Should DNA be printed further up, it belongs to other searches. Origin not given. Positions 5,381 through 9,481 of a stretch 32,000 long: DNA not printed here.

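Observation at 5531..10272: Orphan ABC ATPase paired with a 1266-aa membrane protein instead of a recognisable permease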

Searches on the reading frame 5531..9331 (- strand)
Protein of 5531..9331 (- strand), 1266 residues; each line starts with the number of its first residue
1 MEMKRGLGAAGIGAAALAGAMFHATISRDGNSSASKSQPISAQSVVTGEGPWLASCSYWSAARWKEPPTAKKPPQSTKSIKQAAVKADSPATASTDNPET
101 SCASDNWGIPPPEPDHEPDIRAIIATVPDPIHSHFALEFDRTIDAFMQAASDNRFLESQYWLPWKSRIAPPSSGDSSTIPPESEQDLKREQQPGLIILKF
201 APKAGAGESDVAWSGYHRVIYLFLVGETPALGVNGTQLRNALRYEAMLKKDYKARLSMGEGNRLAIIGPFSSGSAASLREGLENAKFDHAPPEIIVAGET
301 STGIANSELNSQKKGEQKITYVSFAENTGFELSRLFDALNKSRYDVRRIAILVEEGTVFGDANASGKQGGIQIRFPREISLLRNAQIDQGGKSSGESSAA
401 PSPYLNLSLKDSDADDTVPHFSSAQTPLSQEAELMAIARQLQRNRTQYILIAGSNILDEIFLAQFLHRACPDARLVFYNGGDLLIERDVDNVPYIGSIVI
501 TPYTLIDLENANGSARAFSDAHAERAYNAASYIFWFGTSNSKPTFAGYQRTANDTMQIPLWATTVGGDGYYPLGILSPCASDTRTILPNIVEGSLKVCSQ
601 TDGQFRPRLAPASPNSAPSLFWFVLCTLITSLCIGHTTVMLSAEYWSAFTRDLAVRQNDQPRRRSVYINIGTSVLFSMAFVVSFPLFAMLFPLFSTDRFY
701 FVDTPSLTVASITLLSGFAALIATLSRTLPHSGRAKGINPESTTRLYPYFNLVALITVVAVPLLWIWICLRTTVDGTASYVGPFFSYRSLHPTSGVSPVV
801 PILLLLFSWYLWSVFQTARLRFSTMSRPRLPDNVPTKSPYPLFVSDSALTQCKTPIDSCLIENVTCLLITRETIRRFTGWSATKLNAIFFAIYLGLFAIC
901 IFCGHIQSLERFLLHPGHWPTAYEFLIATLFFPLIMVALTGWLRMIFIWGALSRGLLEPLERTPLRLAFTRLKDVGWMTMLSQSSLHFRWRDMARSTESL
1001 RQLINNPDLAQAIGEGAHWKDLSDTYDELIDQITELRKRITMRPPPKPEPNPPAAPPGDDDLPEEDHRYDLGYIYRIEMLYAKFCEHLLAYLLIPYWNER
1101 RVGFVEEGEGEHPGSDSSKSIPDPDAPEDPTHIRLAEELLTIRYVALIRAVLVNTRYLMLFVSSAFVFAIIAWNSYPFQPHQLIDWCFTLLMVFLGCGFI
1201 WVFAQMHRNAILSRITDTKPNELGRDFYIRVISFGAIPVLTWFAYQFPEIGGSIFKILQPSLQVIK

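Call 3: search_protein_families(library=pfam, proteins=[window:5531-9331:-], max_evalue=0.1)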
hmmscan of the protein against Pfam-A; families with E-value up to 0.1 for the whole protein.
window:5531-9331:- (1266 aa): 0 families

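Call 4: search_protein_families(library=ncbifam, proteins=[window:5531-9331:-], max_evalue=0.1)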
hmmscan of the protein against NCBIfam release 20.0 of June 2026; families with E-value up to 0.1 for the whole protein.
window:5531-9331:- (1266 aa): 0 families

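Call 5: find_homologous_proteins(query=window:5531-9331:-, max_evalue=0.001)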
Query window:5531-9331:- (1266 aa): 391 proteins with E <= 0.001 among 8000 candidates; the best 120 are listed.
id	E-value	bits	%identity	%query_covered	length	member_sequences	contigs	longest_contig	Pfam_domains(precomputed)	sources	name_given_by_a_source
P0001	0.0e+0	2934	100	100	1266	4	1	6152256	-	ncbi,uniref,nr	ncbi:hypothetical protein EDE15_0552 [Edaphobacter aggregans]|uniref:Uncharacterized protein n=2 Tax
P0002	0.0e+0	2535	86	100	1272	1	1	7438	-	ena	-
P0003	0.0e+0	2481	85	100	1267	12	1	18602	-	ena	-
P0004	0.0e+0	2454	83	100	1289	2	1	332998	-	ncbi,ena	-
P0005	0.0e+0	2452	83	100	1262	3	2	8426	-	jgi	jgi:hypothetical protein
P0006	0.0e+0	2449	83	100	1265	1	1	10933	-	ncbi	-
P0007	0.0e+0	2318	80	100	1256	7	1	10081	-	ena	-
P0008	0.0e+0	1923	68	100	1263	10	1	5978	-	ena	-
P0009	0.0e+0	1909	65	100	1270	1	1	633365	-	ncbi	-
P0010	0.0e+0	1874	65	100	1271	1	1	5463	-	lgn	-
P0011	0.0e+0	1855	88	72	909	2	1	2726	-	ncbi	ncbi:MAG TPA: hypothetical protein VIX90_11145, partial [Edaphobacter sp.]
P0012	0.0e+0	1710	62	100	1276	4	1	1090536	-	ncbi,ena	-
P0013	0.0e+0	1683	61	100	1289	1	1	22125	-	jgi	jgi:hypothetical protein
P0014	0.0e+0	1674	60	100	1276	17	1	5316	-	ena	-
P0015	0.0e+0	1673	60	100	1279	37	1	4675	-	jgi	-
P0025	0.0e+0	1562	57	99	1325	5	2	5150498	-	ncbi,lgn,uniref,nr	ncbi:hypothetical protein [Tunturiibacter gelidoferens]|uniref:Uncharacterized protein n=1 Tax=Tuntu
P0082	0.0e+0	1134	43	100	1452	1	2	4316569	-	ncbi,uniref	ncbi:hypothetical protein P8936_15515 [Edaphobacter paludis]|uniref:Uncharacterized protein n=1 Tax=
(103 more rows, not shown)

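Call 6: search_solved_structures(query=window:5531-9331:-, max_evalue=10)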
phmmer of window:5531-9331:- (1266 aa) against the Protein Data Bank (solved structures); distinct sequences matched with E-value up to 10: 0.
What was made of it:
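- Checked: No PDB sequence hit at E<=10 (call 6).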

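Call 8: find_encoding_contigs(protein=P0082, flank=8000, max_places=3)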
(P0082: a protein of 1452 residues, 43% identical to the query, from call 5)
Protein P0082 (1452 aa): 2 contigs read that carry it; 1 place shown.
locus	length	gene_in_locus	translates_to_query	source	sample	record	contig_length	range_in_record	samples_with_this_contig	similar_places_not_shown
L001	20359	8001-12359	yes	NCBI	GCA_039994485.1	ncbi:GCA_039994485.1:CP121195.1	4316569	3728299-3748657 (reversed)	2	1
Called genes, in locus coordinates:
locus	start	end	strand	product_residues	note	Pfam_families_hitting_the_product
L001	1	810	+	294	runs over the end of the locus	PF11845:Tll0287-like, PF00672:HAMP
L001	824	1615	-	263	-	PF13676:TIR_2, PF26309:DUF8082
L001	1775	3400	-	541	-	PF00070:Pyr_redox (faint), PF00890:FAD_binding_2 (faint), PF01266:DAO (weak), PF01593:Amino_oxidase, PF06100:MCRA (faint), PF07992:Pyr_redox_2 (faint), PF13450:NAD_binding_8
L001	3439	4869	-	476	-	-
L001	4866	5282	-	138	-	-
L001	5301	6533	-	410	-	PF04185:Phosphoesterase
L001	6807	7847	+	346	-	-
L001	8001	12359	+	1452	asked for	-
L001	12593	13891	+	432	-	PF00155:Aminotran_1_2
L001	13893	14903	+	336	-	PF01073:3Beta_HSD, PF01370:Epimerase, PF02719:Polysacc_synt_2, PF04321:RmlD_sub_bind, PF05368:NmrA, PF07993:NAD_binding_4, PF13460:NAD_binding_10, PF16363:GDP_Man_Dehyd, +1 more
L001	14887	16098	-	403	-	PF00109:ketoacyl-synt, PF02801:Ketoacyl-synt_C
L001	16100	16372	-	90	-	PF00550:PP-binding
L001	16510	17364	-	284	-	PF00392:GntR, PF07729:FCD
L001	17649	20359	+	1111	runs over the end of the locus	PF13620:CarboxypepD_reg, PF25183:OMP_b-brl_4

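Call 9: find_encoding_contigs(protein=P0025, flank=8000, max_places=3)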
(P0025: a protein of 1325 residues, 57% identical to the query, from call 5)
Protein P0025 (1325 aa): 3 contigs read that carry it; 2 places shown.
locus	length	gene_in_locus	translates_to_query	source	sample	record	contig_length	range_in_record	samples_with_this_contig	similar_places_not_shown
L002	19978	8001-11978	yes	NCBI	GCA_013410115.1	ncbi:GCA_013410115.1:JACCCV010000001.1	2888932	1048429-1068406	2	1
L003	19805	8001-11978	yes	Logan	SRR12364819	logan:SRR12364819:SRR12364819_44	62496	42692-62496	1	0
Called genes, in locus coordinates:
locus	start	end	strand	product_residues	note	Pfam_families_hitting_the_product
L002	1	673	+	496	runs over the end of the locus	PF13493:DUF4118, PF00989:PAS, PF08448:PAS_4 (weak), PF13426:PAS_9 (weak), PF08447:PAS_3 (weak), PF00512:HisKA, PF02518:HATPase_c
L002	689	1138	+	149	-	PF00072:Response_reg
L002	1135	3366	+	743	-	PF00072:Response_reg, PF08447:PAS_3, PF00989:PAS (weak), PF08447:PAS_3, PF00158:Sigma54_activat, PF14532:Sigma54_activ_2, PF07728:AAA_5, PF25601:AAA_lid_14, +5 more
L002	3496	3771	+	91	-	PF13466:STAS_2 (weak)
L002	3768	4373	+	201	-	PF13581:HATPase_c_2 (faint), PF02518:HATPase_c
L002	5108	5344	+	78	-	-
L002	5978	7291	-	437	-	PF00083:Sugar_tr, PF07690:MFS_1, PF00083:Sugar_tr, PF07690:MFS_1 (weak)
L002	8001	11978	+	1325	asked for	-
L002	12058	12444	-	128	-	PF09864:MliC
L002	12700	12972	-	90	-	-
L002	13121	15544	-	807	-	PF13428:TPR_14 (faint), PF13432:TPR_16 (faint), PF00515:TPR_1 (faint), PF07719:TPR_2 (faint), PF13424:TPR_12, PF17874:TPR_MalT, PF13424:TPR_12 (weak), PF12770:CHAT, +4 more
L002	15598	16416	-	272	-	PF26784:DUF8256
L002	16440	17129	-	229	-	PF13490:zf-HC2 (weak)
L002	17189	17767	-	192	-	-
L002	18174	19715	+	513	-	PF00171:Aldedh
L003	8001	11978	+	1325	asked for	-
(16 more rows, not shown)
